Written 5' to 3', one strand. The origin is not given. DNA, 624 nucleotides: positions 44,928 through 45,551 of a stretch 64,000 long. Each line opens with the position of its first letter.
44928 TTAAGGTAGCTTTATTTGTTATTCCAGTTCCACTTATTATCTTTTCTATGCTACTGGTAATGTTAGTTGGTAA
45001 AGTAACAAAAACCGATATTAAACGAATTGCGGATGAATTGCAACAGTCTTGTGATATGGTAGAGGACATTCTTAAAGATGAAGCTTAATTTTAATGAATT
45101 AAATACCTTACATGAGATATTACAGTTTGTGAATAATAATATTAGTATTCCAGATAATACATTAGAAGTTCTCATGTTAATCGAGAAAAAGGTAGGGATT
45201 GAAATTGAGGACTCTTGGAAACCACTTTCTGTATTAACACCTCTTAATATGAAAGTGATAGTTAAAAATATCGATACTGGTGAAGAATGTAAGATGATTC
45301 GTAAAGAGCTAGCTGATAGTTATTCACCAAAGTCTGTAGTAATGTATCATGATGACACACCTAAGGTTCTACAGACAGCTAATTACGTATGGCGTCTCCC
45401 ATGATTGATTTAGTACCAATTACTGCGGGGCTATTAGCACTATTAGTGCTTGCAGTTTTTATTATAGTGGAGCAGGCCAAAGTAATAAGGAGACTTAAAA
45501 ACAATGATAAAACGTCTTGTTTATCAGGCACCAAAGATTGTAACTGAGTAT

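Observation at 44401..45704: Run of at least six consecutive small membrane-protein genes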

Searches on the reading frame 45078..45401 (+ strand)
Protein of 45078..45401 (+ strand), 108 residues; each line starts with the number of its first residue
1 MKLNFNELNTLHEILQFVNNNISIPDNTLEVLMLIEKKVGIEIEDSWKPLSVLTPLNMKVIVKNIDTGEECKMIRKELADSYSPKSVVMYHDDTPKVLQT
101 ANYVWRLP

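Call 8: search_protein_families(library=phrogs, proteins=[window:45078-45401:+], max_evalue=0.01)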
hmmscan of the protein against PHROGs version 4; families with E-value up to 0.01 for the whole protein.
window:45078-45401:+ (108 aa): 1 family
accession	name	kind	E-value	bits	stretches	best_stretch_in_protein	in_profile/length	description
phrog_4731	-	unknown function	5.7e-57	191.9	1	1-108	1-108/108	-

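Call 9: search_protein_families(library=pfam, proteins=[window:45078-45401:+], max_evalue=1)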
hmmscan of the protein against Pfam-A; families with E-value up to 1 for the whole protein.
window:45078-45401:+ (108 aa): 0 families

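Call 33: search_protein_families(library=padloc, proteins=[window:45078-45401:+], max_evalue=1)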
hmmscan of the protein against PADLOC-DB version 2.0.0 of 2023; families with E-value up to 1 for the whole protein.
window:45078-45401:+ (108 aa): 0 families

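Call 34: search_protein_families(library=ncbifam, proteins=[window:45078-45401:+], max_evalue=1)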
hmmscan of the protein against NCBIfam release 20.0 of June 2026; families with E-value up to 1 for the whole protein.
window:45078-45401:+ (108 aa): 0 families

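Call 44: search_dna_similar(query=window:45078-45401:+, collection=phages, mode=protein, rows=spread, max_rows=25, max_evalue=0.1)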
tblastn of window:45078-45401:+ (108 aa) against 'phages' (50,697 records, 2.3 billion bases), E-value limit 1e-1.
Records with a match: 529; places in all: 532; records where one place covers at least 80% of the query: 519.
Best place of each record, by identity: >=99% 1; 95-99% 118; 90-95% 39; 80-90% 56; 60-80% 188; <60% 127.
By first word of the organism name: Salmonella 269; Escherichia 129; Klebsiella 82; Phage 12; Bacteriophage 11; Proteus 9; Shigella 4; Citrobacter 3; Listeria 2; Yersinia 2; and 5 more.
By host as written in the record: - 62; Escherichia coli 41; Salmonella enterica subsp. enterica serovar Enteritidis PT1 39; Klebsiella pneumoniae 26; Salmonella sp. 24; Salmonella enterica 23; Salmonella enterica subsp. enterica serovar Enteritidis 21; Salmonella enterica subsp. enterica 19; and 122 more.
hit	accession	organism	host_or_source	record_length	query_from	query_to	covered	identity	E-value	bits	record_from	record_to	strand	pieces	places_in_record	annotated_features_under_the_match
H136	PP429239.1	Salmonella phage vB_Si_CECAV_FGS017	Salmonella enterica subsp. enterica ...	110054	1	108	100%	99.1%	3e-65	218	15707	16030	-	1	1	hypothetical protein (x2)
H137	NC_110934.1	Klebsiella phage KPP2018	Klebsiella pneumoniae KCTC 2242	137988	1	108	100%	97.2%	3e-64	214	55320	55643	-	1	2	hypothetical protein (x2)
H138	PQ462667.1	Escherichia phage HMD-P3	Escherichia coli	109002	1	108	100%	96.3%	1e-63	213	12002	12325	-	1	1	hypothetical protein | putative membrane protein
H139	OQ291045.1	Salmonella phage Kenya-K17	Salmonella enterica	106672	1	108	100%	96.3%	2e-63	212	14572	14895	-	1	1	record has no annotation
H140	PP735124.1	Salmonella phage SCF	Salmonella enterica subsp. enterica ...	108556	1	108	100%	95.4%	1e-63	213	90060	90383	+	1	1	hypothetical protein (x2)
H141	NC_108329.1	Salmonella phage GSP044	Salmonella sp.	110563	1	108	100%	95.4%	1e-62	210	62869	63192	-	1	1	hypothetical protein (x2)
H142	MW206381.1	Salmonella phage SP76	Salmonella enterica subsp. enterica ...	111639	1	108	100%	94.4%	7e-62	208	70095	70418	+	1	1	hypothetical protein (x2)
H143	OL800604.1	Salmonella phage vB_STy-RN29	Salmonella enterica serovar Typhimurium ...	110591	1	108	100%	90.7%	6e-60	202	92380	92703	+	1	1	hypothetical protein (x2)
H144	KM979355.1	Escherichia phage DT571/2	Escherichia coli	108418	1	108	100%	86.1%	9e-57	193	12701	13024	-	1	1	hypothetical protein | putative membrane protein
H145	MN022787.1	Salmonella phage VSe12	Salmonella enterica subsp. enterica ...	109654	1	108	100%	83.3%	9e-54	185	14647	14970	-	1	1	hypothetical protein (x2)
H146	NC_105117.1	Escherichia phage TrudiRoth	Escherichia coli K-12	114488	1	108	100%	62.7%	1e-36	136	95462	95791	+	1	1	hypothetical protein (x3)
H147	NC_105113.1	Escherichia phage GreteKellenberger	Escherichia coli K-12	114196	1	108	100%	62.7%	1e-36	136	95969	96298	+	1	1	hypothetical protein (x3)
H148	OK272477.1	Escherichia phage JLBYU43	Escherichia coli K-12 MG1655 del ...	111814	1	108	100%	61.8%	5e-37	137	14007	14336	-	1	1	hypothetical protein | putative membrane protein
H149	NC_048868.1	Salmonella phage rokbiter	Salmonella enterica subsp. enterica ...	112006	1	108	100%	61.8%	9e-37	136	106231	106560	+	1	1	hypothetical protein (x2)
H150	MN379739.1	Salmonella phage 1-19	Salmonella enterica subsp. enterica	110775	1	108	100%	61.8%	2e-36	135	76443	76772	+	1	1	hypothetical protein (x2)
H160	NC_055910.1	Providencia phage PSTCR5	Providencia stuartii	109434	3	89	81%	27.6%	1e-2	39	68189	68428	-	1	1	hypothetical protein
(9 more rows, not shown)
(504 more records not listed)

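Call 46: get_annotated_region(hit=H160, flank=2500)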
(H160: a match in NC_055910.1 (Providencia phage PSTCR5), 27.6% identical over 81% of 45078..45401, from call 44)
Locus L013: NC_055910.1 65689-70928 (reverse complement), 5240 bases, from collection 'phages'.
description: Providencia phage PSTCR5, complete genome.
organism: Providencia phage PSTCR5 (NCBI taxid 2783547)
taxonomy: Viruses; Duplodnaviria; Heunggongvirae; Uroviricota; Caudoviricetes; Demerecviridae; Priunavirus; Priunavirus PSTCR5
host: Providencia stuartii; source: sewage sample; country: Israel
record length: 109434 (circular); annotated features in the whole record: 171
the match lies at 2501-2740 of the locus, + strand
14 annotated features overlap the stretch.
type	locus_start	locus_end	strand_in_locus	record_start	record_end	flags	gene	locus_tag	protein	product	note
CDS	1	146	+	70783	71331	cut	-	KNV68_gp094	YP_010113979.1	phosphoesterase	-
CDS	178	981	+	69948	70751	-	-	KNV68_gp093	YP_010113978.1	NinI-like serine-threonine phosphatase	-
CDS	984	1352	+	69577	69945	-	-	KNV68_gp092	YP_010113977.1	hypothetical protein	-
CDS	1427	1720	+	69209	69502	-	-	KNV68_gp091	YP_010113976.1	hypothetical protein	-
CDS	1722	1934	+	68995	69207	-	-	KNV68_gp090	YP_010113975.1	hypothetical protein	-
CDS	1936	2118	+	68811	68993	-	-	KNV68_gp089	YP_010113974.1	hypothetical protein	-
CDS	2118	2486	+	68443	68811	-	-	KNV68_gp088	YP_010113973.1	hypothetical protein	-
CDS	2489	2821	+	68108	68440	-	-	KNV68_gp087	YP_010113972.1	hypothetical protein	-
CDS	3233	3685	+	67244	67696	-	-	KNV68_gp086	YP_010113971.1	hypothetical protein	-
CDS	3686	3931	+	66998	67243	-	-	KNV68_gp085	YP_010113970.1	hypothetical protein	-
CDS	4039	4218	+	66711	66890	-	-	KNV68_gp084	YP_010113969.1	hypothetical protein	-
CDS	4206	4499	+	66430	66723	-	-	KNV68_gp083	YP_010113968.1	hypothetical protein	-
CDS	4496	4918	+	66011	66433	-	-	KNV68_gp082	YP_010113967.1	hypothetical protein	-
CDS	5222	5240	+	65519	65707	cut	-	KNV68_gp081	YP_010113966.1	hypothetical protein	-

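Call 56: find_homologous_proteins(query=window:45078-45401:+, max_evalue=0.001)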
Query window:45078-45401:+ (108 aa): 30 proteins with E <= 0.001 among 33 candidates.
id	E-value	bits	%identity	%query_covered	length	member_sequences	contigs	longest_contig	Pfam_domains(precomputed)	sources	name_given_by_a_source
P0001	4.0e-62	225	96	100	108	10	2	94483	-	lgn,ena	-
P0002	3.6e-61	222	95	100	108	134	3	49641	-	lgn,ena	-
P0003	5.9e-61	221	94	100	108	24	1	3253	-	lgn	-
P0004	7.2e-61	221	94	100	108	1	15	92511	-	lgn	-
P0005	1.6e-60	220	94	100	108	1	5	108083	-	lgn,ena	-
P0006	1.6e-60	220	94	100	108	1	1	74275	-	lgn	-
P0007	1.9e-60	219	95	100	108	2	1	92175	-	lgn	-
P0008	2.3e-60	219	94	100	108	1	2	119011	-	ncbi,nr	ncbi:hypothetical protein K37_028 [Salmonella phage Kenya-K37]|nr:hypothetical protein K37_028 [Salm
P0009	4.5e-60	218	95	100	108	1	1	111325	-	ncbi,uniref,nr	ncbi:hypothetical protein BI021_gp118 [Salmonella phage NR01]|uniref:Uncharacterized protein n=1 Tax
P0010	7.3e-60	218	94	100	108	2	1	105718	-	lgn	-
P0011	9.6e-60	217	94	100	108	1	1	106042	-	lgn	-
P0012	1.5e-59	216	94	100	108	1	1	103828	-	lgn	-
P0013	5.6e-59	215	94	100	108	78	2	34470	-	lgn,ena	-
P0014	1.3e-58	213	93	100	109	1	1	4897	-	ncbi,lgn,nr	ncbi:hypothetical protein DQZ53_25025 [Salmonella enterica subsp. enterica serovar Bareilly]|nr:hypo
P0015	1.6e-58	213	93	100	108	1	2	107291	-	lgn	-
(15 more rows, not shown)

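Call 62: predict_structure(alignment_id=A3)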
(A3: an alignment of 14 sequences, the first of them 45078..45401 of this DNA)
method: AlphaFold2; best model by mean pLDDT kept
length: 108 residues; sequences in the alignment: 14
mean_pLDDT: 93.4   pTM: 0.77
mean pLDDT of the five models: 93.4, 93.0, 90.9, 90.4, 89.7
residues with pLDDT >= 90: 87; 70-90: 20; 50-70: 1; < 50: 0
segments of 3 or more residues with pLDDT < 50: none
pLDDT, mean of each block of 10 residues (from residue 1): 88 91 90 93 94 95 97 94 93 95 96
secondary structure, 60 per line:
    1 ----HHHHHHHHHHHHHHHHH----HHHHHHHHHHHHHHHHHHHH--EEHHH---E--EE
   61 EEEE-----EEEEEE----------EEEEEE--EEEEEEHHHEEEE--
elements in order: H5-21 H26-45 E59-64 E70-75 E86-91 E94-99 E103-106

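Call 65: fold_search(model_id=the predicted structure, library=pdb)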
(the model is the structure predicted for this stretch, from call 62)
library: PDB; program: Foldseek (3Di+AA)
matches with E <= 10: 551; with E <= 0.001: 0
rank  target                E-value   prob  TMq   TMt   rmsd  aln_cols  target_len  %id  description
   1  9f0z_H                4.3e-02  0.75  0.34  0.09  11.2       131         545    8  CryoEM structure of the F plasmid relaxosome with truncated TraI1-863 in its TE mode, derived from the ss-27_+8ds+9_+1 (released 2025-06-04)
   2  3aoh_X                5.2e-02  0.30  0.23  0.19  14.3       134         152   10  RNA polymerase-Gfh1 complex (Crystal type 1) (released 2010-12-08)
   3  3lh0_A                6.3e-02  0.99  0.38  0.35   3.1        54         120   13  Crystal structure of the 53BP1 tandem tudor domain in complex with p53K372me2 (released 2010-03-23)
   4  5u1c_B                6.3e-02  0.66  0.31  0.21  10.9       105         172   17  Structure of tetrameric HIV-1 Strand Transfer Complex Intasome (released 2017-01-11)
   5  2g3r                  7.6e-02  0.99  0.38  0.35   3.2        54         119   13  Crystal Structure of 53BP1 tandem tudor domains at 1.2 A resolution (released 2007-01-02)
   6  4l0j                  7.6e-02  0.63  0.33  0.19  10.9       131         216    9  Structure of a translocation signal domain mediating conjugative transfer by type IV secretion systems (released 2013-06-19)
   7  9rmx_D                9.7e-02  0.38  0.28  0.14  16.9       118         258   11  CryoEM reconstruction of integrase filament at the lumen of native HIV-1 cores (box size 34.2 nm) (released 2025-12-10)
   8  3ntk_B                1.2e-01  0.75  0.35  0.25  10.3        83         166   11  Crystal structure of Tudor (released 2010-09-15)
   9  5ygf_A                1.4e-01  0.69  0.37  0.21  11.0        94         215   13  Crystal structure of Drosophila melanogaster Papi extended Tudor domain (D287A) in complex with Piwi N-terminal R10-un (released 2018-03-14)
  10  9f0x_H                1.4e-01  0.44  0.34  0.16  12.4       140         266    8  CryoEM structure of the F plasmid relaxosome in its pre-initiation state, derived from the ds-27_+143-R Locally-refine (released 2025-06-04)
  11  4x34_B                1.5e-01  0.94  0.36  0.33   3.3        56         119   14  Crystal structure of the 53BP1 tandem tudor domain in complex with p53K381acK382me2 (released 2015-03-04)
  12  2f23_A                1.6e-01  0.33  0.28  0.21  10.8       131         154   14  Crystal structure of GreA factor homolog 1 (Gfh1) protein of Thermus thermophilus (released 2006-05-30)
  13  1y96_D                1.7e-01  0.75  0.37  0.47   9.8        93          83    6  crystal structure of the Gemin6/Gemin7 heterodimer from the human SMN complex (released 2005-06-21)
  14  3pnw_X                2.0e-01  0.89  0.33  0.57   3.8        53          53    8  Crystal Structure of the tudor domain of human TDRD3 in complex with an anti-TDRD3 FAB (released 2010-12-01)
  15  3pnw_O                2.0e-01  0.87  0.34  0.53   3.8        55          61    7  Crystal Structure of the tudor domain of human TDRD3 in complex with an anti-TDRD3 FAB (released 2010-12-01)
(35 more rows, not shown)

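Call 67: fold_search(model_id=the predicted structure, library=viral)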
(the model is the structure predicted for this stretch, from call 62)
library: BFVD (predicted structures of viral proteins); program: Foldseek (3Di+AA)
matches with E <= 10: 733; with E <= 0.001: 2
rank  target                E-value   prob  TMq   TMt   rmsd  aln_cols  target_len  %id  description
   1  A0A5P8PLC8            3.4e-10  1.00  0.88  0.85   1.7       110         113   31  Uncharacterized protein [Klebsiella phage JIPh_Kp127]
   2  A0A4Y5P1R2            2.2e-07  1.00  0.55  0.59   7.7       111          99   24  Uncharacterized protein [Pantoea phage vB_PagS_AAS21]
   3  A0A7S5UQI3            1.4e-03  1.00  0.46  0.71   2.1        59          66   25  (no name in the UniProt tables at hand)
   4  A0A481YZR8            2.8e-03  0.99  0.36  0.30  13.4       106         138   14  Uncharacterized protein [Mimivirus LCMiAC01]
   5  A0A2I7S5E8            3.0e-03  1.00  0.37  0.38   8.3       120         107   12  (no name in the UniProt tables at hand)
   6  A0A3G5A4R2            8.6e-03  0.99  0.45  0.34  12.3       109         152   14  Uncharacterized protein [Homavirus sp.]
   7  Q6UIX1                8.6e-03  0.69  0.26  0.23  11.6       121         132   12  Gp61 [Burkholderia phage Bcep1]
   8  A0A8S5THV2            1.6e-02  0.95  0.36  0.34  10.4       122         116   15  DUF551 domain-containing protein [Siphoviridae sp. ct6Ob18]
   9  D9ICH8                2.2e-02  0.95  0.39  0.31  12.5       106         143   11  Conserved hypothetical phage protein [Escherichia phage RB16]
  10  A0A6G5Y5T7            2.6e-02  0.63  0.28  0.15  14.6       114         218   12  (no name in the UniProt tables at hand)
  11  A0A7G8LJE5            2.8e-02  1.00  0.47  0.76   1.9        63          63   16  (no name in the UniProt tables at hand)
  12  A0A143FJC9            2.8e-02  1.00  0.39  0.23   2.6        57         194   19  Uncharacterized protein [Bacillus phage Vinny]
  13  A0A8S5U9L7            4.0e-02  0.97  0.52  0.52   4.9       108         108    7  Uncharacterized protein [Siphoviridae sp. ctKNZ79]
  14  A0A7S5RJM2            4.3e-02  0.99  0.41  0.54   3.3        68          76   13  (no name in the UniProt tables at hand)
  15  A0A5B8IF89            4.6e-02  0.90  0.40  0.33  10.7       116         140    8  Uncharacterized protein [Mimiviridae sp. ChoanoV1]
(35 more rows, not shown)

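Call 80: search_protein_families(library=pfam, proteins=[L013:2118-2483:+, L013:1722-1931:+], max_evalue=0.5)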
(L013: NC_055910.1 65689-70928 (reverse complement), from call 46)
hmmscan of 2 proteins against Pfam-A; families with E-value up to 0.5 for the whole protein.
L013:2118-2483:+ (122 aa): 12 families
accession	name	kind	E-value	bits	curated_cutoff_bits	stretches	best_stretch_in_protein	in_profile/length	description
PF05597.16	Phasin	-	0.0033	17.9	28.8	1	34-95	33-94/126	Poly(hydroxyalcanoate) granule associated protein (phasin)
PF01124.23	MAPEG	-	0.0061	17.1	23.4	1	14-74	5-62/129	MAPEG family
PF04513.17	Baculo_PEP_C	-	0.0067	16.9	38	1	50-99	55-105/140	Baculovirus polyhedron envelope protein, PEP, C terminus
PF25605.1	Phage_80a_gp11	-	0.018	15.7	27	1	42-84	3-45/76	Phage 80a gp11 protein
PF11740.13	KfrA_N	-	0.03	15.5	26.1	1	36-76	57-97/113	Plasmid replication region DNA-binding N-term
PF08510.17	PIG-P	-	0.07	13.4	39.3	1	4-72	44-106/121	PIG-P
PF15048.11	OSTbeta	-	0.073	13.6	27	1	6-53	41-88/122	Organic solute transporter subunit beta protein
PF09230.16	DFF40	-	0.078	13.1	25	1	29-107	12-85/225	DNA fragmentation factor 40 kDa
PF15433.11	MRP-S31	-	0.085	12.9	28.7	1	35-111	69-132/304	Mitochondrial 28S ribosomal protein S31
PF05884.17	ZYG-11_interact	-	0.18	11.6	25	1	34-107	26-100/295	Interactor of ZYG-11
PF18915.5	DUF5667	-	0.19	12.6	27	1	27-76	45-94/99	Domain of unknown function (DUF5667)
PF00430.23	ATP-synt_B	-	0.34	11.4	28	1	30-84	41-95/132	ATP synthase B/B' CF(0)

L013:1722-1931:+ (70 aa): 0 families
